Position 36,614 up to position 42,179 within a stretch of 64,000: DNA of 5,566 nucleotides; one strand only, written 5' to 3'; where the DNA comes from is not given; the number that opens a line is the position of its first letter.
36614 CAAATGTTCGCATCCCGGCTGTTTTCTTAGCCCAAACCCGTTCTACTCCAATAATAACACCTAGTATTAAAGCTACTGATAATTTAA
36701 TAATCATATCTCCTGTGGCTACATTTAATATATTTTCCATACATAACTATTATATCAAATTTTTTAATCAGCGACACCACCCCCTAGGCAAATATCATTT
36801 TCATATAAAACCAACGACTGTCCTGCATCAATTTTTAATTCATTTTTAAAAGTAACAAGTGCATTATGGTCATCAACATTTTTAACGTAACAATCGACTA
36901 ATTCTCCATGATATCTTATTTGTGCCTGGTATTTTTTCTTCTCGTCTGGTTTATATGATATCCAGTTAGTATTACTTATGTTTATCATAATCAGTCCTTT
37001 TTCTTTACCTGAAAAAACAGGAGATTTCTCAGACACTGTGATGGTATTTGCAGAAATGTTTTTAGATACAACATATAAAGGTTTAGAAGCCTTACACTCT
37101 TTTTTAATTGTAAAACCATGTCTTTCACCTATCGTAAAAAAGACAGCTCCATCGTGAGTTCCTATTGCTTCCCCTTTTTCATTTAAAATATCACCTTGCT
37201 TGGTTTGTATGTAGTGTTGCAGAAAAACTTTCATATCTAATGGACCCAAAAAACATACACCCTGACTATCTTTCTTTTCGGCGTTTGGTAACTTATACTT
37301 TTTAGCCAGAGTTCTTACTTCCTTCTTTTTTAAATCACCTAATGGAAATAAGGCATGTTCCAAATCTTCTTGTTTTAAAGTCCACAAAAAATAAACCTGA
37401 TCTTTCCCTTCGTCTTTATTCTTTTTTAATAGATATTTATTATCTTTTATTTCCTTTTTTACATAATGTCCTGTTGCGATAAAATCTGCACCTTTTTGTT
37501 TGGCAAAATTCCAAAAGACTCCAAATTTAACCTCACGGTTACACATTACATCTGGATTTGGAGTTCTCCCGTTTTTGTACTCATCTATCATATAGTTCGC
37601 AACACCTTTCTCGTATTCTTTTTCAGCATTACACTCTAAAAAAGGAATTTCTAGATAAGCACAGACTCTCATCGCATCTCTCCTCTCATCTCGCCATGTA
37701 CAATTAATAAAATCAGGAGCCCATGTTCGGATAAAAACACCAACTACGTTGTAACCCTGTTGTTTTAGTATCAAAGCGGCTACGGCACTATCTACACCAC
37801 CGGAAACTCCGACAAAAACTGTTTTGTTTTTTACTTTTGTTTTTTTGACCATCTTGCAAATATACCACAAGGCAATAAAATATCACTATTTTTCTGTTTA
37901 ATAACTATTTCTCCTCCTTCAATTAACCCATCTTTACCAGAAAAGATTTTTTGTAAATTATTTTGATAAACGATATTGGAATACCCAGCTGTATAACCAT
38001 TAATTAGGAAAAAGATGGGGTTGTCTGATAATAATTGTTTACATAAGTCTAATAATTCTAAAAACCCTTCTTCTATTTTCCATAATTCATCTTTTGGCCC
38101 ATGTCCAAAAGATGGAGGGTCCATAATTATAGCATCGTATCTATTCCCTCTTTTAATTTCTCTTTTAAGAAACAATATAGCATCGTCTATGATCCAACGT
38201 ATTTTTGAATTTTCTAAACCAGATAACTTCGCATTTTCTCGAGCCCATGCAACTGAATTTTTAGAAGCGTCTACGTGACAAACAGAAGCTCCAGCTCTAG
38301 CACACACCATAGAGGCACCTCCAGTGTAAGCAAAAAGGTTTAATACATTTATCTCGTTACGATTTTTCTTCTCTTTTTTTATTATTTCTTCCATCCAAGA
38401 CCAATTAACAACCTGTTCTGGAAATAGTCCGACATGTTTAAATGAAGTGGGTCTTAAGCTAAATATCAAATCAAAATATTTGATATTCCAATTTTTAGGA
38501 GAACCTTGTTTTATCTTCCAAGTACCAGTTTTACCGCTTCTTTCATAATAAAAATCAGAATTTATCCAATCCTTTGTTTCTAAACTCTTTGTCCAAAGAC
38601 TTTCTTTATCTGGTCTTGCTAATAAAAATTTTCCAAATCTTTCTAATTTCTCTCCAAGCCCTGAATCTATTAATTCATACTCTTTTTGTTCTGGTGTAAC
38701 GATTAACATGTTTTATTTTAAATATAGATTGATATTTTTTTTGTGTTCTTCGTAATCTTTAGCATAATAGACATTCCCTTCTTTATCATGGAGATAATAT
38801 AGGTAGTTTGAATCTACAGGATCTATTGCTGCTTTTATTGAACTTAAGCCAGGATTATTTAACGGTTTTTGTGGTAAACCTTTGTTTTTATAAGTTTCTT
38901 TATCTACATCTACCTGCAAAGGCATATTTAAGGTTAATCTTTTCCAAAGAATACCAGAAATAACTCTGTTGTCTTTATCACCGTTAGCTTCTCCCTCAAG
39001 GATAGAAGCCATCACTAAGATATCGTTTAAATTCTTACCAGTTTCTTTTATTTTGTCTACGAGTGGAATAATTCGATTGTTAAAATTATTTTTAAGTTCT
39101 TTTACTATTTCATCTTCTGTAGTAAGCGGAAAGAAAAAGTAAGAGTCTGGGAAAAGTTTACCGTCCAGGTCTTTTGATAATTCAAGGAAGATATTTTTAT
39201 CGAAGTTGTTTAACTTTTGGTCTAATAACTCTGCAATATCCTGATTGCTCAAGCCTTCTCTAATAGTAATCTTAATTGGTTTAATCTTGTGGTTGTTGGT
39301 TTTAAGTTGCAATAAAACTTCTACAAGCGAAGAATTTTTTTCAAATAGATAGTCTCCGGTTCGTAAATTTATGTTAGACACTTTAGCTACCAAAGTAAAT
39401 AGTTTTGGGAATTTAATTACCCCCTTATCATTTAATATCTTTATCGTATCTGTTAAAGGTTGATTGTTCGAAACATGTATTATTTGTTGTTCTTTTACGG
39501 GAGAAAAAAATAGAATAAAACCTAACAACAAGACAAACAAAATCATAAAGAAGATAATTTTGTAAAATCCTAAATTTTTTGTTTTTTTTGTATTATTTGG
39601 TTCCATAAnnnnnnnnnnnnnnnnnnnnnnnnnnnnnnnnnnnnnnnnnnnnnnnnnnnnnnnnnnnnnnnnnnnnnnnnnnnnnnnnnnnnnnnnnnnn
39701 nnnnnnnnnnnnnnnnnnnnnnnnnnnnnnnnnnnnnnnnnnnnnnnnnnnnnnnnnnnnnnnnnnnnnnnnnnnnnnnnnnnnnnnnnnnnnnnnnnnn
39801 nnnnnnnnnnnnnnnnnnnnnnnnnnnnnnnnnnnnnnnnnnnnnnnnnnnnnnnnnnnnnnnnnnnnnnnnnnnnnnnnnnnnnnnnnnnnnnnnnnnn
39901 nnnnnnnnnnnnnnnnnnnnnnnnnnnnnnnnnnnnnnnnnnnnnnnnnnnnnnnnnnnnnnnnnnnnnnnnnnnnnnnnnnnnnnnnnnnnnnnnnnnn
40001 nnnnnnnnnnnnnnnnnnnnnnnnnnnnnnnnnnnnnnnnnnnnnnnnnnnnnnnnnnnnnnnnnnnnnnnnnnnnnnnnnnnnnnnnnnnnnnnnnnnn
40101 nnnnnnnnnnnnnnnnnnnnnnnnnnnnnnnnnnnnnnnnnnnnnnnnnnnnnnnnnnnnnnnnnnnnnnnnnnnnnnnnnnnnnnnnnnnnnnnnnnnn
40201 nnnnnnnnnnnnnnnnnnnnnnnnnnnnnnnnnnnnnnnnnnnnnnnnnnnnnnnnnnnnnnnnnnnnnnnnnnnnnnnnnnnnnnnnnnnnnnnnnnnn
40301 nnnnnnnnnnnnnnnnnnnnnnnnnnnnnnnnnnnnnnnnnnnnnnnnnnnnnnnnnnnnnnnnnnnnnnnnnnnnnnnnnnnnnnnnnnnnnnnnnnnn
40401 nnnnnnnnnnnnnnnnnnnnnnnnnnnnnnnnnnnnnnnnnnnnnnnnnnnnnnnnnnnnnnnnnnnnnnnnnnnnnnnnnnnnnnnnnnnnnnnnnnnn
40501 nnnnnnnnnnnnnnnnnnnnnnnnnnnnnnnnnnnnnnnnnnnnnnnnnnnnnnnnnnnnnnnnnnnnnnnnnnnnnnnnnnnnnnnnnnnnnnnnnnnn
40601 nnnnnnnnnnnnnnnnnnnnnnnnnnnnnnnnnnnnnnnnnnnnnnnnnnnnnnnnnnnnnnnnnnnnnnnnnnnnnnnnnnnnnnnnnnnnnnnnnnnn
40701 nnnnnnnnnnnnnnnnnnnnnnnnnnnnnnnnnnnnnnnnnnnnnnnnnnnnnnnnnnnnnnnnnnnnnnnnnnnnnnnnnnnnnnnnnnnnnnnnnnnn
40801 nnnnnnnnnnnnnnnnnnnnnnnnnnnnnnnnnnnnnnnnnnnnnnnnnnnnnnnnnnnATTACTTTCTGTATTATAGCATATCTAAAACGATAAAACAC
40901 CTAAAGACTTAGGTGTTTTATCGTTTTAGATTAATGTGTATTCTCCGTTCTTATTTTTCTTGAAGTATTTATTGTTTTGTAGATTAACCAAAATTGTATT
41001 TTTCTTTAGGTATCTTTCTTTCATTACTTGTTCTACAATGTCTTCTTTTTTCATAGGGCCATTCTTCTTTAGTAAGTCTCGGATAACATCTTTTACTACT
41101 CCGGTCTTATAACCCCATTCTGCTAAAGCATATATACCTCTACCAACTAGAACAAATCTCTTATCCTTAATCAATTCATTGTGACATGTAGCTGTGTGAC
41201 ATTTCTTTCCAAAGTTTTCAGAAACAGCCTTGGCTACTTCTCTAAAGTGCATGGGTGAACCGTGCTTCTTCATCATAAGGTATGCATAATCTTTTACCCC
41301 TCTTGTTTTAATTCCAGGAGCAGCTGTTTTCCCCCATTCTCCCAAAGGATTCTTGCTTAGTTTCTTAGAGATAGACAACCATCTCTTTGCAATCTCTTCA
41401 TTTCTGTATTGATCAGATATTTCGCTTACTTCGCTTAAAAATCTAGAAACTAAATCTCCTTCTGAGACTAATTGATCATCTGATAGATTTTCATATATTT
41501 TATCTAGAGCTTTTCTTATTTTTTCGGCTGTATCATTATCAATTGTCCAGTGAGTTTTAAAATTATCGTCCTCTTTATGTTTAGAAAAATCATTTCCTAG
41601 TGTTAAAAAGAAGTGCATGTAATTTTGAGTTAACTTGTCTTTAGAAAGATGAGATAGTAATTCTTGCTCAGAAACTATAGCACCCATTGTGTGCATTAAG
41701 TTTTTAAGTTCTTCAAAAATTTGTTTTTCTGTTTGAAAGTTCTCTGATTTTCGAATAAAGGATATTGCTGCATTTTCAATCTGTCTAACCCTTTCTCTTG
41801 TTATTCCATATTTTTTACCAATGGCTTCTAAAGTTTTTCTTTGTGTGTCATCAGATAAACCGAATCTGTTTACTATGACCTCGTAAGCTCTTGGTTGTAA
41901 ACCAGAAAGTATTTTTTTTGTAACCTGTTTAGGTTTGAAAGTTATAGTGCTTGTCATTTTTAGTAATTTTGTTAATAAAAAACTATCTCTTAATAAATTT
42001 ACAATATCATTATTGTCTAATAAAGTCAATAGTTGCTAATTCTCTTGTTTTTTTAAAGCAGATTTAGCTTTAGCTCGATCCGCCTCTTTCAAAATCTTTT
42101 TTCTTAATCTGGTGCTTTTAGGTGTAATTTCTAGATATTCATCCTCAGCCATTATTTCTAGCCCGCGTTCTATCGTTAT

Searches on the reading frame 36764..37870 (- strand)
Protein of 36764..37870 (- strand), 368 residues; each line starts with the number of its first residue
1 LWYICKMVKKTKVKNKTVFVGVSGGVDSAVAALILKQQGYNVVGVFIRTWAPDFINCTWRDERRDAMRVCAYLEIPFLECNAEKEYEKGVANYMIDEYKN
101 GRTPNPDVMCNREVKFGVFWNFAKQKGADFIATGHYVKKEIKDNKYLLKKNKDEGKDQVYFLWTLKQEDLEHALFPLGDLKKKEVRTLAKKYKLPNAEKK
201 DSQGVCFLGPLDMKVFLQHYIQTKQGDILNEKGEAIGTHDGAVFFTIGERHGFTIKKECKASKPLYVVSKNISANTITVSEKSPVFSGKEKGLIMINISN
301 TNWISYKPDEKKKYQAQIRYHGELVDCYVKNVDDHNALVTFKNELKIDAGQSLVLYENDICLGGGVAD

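Call 95: search_protein_families(library=pfam, proteins=[window:36764-37870:-], max_evalue=0.00001)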
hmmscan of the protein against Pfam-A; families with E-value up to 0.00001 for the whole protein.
window:36764-37870:- (368 aa): 4 families
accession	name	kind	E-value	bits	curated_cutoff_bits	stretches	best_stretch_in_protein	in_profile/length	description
PF03054.22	tRNA_Me_trans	-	1.5e-73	247.2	20.6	1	17-209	2-201/202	tRNA methyl transferase HUP domain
PF20259.3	tRNA_Me_trans_M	-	1.8e-19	69.5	27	1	215-280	2-65/66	tRNA methyl transferase PRC-barrel domain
PF20258.4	tRNA_Me_trans_C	-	1.1e-15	58.1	20.6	1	296-366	4-76/77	Aminomethyltransferase beta-barrel domain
PF02540.23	NAD_synthase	-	1.3e-07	31.4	21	0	5-86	10-85/242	NAD synthase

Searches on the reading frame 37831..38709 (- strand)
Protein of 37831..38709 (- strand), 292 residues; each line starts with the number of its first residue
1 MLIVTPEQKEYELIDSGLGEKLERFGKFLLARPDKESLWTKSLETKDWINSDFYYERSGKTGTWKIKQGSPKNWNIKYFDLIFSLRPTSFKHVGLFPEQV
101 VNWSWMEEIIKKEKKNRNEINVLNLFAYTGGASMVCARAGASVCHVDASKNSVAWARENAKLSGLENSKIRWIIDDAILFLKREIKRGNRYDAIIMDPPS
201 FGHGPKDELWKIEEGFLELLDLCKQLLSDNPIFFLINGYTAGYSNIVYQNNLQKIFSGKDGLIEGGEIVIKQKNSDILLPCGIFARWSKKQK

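Call 95: search_protein_families(library=pfam, proteins=[window:37831-38709:-], max_evalue=0.00001)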
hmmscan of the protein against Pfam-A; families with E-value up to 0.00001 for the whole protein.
window:37831-38709:- (292 aa): 2 families
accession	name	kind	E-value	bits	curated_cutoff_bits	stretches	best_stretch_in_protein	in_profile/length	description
PF10672.15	Methyltrans_SAM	-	2.1e-14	53.9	27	1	72-204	84-209/286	S-adenosylmethionine-dependent methyltransferase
PF03602.21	Cons_hypoth95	-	1.7e-06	28.2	24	1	117-199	40-122/182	Conserved hypothetical protein 95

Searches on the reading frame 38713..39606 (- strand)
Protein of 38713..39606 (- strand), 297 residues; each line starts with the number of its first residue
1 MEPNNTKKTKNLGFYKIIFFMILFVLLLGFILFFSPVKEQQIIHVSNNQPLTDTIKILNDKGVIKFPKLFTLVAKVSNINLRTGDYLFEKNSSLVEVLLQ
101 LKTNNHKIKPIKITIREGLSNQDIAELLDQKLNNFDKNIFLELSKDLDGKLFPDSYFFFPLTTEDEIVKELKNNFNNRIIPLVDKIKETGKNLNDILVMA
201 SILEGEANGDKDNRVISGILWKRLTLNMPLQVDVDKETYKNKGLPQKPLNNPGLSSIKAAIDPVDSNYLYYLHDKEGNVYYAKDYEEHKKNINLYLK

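Call 96: search_protein_families(library=pfam, proteins=[window:38713-39606:-], max_evalue=0.00001)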
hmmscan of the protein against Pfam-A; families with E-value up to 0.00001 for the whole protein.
window:38713-39606:- (297 aa): 1 family
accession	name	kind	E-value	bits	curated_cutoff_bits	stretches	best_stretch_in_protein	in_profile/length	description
PF02618.21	YceG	-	4.8e-54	184.1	32.4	2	43-233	1-192/275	YceG-like family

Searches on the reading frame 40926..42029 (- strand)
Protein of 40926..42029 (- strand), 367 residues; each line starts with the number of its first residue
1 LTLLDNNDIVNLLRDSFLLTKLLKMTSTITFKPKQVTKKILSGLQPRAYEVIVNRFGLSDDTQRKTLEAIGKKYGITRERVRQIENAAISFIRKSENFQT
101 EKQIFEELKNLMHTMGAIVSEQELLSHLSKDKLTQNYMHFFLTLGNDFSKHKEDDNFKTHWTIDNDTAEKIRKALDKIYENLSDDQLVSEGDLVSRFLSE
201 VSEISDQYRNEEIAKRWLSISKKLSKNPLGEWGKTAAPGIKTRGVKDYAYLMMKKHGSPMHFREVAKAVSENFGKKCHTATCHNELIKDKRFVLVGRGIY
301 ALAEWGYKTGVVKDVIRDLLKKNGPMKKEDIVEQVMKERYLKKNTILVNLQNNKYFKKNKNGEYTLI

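Call 96: search_protein_families(library=pfam, proteins=[window:40926-42029:-], max_evalue=0.00001)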
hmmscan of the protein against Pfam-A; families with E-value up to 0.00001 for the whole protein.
window:40926-42029:- (367 aa): 2 families
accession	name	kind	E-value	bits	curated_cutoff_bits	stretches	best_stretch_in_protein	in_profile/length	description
PF04545.22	Sigma70_r4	-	2.9e-11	43.1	24.1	1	41-93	2-49/50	Sigma-70, region 4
PF05066.19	HARE-HTH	-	1.7e-09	38.4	25.9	1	245-305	3-71/71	HB1, ASXL, restriction endonuclease HTH domain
